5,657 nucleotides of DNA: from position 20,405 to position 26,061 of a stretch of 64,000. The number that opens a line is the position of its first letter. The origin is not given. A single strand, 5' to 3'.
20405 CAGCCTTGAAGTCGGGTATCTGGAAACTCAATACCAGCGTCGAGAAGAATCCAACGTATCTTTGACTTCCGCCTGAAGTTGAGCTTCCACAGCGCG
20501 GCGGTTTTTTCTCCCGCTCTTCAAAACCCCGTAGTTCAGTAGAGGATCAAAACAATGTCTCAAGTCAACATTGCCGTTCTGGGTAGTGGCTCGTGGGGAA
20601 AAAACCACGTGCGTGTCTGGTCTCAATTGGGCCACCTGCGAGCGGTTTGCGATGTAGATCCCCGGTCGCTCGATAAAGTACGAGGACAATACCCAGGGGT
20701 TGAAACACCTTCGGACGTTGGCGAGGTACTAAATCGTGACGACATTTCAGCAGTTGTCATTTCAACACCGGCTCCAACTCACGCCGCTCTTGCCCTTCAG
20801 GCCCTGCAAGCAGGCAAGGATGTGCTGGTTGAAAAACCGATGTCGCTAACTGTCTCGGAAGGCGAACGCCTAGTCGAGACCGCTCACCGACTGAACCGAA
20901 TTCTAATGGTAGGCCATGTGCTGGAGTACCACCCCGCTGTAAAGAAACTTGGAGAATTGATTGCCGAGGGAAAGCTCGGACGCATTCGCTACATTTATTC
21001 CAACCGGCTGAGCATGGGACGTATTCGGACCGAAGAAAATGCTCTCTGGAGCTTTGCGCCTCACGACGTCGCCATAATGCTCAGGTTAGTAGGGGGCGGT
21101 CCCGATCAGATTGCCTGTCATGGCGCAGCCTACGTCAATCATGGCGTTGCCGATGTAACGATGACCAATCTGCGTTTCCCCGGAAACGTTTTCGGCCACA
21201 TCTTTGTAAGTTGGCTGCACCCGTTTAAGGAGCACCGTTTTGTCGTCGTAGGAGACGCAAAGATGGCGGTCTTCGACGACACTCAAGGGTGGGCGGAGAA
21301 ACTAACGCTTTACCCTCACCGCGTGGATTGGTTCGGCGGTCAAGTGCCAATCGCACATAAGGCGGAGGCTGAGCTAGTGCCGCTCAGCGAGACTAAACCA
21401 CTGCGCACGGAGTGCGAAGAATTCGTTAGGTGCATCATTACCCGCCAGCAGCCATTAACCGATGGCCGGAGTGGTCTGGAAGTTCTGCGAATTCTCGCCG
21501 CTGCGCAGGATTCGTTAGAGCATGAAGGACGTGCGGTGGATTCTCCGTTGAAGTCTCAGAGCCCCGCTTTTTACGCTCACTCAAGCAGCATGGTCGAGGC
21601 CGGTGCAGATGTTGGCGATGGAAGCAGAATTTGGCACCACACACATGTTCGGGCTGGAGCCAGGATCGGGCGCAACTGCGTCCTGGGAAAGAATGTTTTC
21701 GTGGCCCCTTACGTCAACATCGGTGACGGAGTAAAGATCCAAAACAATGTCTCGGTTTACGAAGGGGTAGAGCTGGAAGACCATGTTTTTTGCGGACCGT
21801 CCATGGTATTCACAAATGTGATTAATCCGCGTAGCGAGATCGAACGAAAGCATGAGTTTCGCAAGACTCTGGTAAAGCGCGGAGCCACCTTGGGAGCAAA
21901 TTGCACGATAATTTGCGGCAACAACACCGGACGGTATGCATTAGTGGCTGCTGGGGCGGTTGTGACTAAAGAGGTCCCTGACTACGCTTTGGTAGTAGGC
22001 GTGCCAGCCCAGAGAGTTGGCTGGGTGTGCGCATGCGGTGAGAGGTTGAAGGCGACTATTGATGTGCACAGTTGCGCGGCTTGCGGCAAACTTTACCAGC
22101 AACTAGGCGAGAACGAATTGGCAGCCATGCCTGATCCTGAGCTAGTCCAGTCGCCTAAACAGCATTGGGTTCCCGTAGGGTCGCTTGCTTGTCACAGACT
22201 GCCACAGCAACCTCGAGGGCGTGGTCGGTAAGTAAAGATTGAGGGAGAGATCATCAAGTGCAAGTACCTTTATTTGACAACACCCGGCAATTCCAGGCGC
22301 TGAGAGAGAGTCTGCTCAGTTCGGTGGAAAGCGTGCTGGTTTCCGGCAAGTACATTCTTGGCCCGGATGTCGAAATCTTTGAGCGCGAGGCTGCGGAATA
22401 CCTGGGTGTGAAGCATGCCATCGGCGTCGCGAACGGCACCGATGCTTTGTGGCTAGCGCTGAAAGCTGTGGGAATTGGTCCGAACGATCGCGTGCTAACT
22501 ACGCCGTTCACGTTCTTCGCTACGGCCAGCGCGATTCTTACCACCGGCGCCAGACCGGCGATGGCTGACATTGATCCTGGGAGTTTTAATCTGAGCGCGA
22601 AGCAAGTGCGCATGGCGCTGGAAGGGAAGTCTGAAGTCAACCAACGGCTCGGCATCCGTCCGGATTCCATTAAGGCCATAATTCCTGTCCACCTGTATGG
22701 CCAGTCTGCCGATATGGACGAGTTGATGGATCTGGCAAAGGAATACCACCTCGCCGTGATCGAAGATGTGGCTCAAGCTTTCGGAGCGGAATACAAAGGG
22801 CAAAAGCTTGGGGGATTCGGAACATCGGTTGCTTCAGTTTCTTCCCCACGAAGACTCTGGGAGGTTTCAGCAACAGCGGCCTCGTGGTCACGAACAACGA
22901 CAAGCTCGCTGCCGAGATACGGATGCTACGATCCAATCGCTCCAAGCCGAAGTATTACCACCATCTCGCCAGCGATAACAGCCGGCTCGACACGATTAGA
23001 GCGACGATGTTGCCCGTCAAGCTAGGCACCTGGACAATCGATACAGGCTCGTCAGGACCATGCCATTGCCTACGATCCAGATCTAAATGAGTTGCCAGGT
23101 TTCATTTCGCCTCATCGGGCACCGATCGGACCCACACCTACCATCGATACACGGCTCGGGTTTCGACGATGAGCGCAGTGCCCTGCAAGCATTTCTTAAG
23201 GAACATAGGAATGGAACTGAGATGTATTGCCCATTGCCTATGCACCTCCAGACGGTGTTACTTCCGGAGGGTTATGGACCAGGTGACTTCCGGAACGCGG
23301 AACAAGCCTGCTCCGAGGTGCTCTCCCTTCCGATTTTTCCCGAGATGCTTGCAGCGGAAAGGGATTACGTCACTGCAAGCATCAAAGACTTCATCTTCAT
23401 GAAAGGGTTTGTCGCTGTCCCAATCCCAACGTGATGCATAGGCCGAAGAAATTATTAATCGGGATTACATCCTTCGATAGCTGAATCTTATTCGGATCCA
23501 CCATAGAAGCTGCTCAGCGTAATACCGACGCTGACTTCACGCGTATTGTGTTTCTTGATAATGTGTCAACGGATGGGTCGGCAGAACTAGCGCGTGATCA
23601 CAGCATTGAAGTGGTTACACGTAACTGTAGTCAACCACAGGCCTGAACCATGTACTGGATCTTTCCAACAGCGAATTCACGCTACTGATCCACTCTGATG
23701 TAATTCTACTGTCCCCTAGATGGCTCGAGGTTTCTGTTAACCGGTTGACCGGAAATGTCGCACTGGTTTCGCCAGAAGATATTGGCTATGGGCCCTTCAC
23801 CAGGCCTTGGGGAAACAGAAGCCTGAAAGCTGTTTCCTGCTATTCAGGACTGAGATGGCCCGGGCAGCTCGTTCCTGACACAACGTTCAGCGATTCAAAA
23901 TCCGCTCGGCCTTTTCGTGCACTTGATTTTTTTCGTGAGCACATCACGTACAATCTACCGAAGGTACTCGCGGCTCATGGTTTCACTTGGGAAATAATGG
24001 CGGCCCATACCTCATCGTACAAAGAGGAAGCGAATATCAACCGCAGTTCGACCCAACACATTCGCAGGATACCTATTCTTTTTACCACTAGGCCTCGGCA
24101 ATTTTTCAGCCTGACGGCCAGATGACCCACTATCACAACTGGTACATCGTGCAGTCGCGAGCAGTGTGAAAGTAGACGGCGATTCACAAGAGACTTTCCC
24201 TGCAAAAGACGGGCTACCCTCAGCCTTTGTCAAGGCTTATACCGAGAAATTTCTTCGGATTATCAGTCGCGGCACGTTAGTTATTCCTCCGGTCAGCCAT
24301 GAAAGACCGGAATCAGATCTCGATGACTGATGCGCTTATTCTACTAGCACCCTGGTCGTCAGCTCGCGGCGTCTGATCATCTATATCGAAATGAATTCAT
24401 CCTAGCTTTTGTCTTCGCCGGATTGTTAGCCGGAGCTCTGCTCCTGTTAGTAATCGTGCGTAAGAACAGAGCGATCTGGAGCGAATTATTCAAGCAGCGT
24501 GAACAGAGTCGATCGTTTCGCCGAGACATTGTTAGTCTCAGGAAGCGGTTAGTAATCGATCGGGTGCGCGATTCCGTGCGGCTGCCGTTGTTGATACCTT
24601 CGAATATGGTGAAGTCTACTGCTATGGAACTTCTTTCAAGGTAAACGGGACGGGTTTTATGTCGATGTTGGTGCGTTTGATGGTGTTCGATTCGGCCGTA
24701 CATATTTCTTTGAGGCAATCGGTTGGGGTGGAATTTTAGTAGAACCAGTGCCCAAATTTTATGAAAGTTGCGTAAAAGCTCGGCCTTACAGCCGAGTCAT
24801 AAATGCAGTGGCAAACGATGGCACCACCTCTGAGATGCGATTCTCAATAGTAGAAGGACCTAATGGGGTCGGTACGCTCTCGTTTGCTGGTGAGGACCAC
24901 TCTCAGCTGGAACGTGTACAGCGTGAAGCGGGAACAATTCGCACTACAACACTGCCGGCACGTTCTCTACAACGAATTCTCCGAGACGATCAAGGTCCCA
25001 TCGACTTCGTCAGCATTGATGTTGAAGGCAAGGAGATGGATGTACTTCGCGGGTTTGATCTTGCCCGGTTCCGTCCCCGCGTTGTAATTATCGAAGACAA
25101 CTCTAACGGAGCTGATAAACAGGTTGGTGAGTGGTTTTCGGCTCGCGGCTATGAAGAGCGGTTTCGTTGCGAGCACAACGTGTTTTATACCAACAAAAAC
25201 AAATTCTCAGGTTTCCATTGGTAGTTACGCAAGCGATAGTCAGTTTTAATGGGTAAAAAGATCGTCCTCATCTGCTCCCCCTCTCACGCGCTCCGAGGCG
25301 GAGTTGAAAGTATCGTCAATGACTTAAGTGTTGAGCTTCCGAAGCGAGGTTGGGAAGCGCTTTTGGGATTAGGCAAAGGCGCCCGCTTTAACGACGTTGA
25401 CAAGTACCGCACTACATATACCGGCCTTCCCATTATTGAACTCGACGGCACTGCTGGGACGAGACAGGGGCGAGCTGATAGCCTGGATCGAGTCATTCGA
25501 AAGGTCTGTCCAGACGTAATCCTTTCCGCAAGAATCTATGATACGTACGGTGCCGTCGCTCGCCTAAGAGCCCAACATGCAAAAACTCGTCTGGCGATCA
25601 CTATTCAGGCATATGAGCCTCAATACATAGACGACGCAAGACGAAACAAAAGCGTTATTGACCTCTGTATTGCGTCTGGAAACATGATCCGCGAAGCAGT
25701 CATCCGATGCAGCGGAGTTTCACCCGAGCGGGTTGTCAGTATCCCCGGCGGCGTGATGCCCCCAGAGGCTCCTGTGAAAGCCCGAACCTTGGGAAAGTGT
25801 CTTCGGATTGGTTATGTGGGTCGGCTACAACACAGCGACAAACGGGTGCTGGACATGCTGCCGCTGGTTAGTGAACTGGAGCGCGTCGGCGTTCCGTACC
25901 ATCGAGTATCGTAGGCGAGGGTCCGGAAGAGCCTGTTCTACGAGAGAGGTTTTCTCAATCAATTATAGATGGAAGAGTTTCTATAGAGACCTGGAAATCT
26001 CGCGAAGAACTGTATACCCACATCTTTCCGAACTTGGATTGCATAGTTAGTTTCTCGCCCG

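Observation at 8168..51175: Family of hairpin elements whose arms are tandem heptanucleotide repeats, filling the intergenic gaps of the locus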

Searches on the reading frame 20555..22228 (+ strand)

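Call 97: search_protein_families(library=pfam, proteins=[window:20555-22228:+], max_evalue=0.0001)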
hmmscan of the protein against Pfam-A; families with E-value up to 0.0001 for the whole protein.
window:20555-22228:+ (558 aa): 6 families
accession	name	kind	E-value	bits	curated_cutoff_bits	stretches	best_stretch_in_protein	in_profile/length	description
PF01408.29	GFO_IDH_MocA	-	9.9e-25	88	24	1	4-121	1-120/120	Oxidoreductase family, NAD-binding Rossmann fold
PF22725.1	GFO_IDH_MocA_C3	-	3.5e-13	50.1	27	1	130-237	2-122/124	GFO/IDH/MocA C-terminal domain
PF00132.30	Hexapep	-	9.5e-13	47.7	27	1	352-384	3-35/36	Bacterial transferase hexapeptide (six repeats)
PF14602.12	Hexapep_2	-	2.1e-07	30.9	27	1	369-402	2-33/34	Hexapeptide repeat of succinyl-transferase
PF25084.1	LbH_EIF2B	-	1.9e-06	28.3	54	0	342-404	13-78/105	EIF2B subunit epsilon LbH domain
PF02894.22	GFO_IDH_MocA_C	-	2.6e-06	27.8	22.9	1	134-323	2-212/218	Oxidoreductase family, C-terminal alpha/beta domain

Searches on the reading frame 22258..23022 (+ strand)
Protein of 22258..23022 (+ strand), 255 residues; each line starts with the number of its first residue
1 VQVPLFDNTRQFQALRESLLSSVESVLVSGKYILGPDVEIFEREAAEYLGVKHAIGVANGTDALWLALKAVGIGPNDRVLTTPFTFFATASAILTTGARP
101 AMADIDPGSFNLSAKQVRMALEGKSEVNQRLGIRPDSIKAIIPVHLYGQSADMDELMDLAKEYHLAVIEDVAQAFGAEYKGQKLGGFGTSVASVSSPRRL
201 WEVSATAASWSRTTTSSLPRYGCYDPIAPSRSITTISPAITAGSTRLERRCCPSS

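Call 97: search_protein_families(library=pfam, proteins=[window:22258-23022:+], max_evalue=0.0001)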
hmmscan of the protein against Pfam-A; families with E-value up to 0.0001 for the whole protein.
window:22258-23022:+ (255 aa): 1 family
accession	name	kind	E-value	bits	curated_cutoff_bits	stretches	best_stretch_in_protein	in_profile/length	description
PF01041.23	DegT_DnrJ_EryC1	-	5.6e-59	200.6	19.8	1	16-195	4-169/360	DegT/DnrJ/EryC1/StrS aminotransferase family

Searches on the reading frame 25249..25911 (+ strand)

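Call 97: search_protein_families(library=pfam, proteins=[window:25249-25911:+], max_evalue=0.0001)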
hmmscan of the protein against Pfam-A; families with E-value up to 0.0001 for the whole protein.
window:25249-25911:+ (221 aa): 2 families
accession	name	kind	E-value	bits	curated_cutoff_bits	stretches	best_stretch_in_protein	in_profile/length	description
PF13579.12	Glyco_trans_4_4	-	3e-07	31.4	29.7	1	17-168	1-158/158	Glycosyl transferase 4-like domain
PF13439.12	Glyco_transf_4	-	1.4e-06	28.8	28.5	1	17-169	2-166/170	Glycosyltransferase Family 4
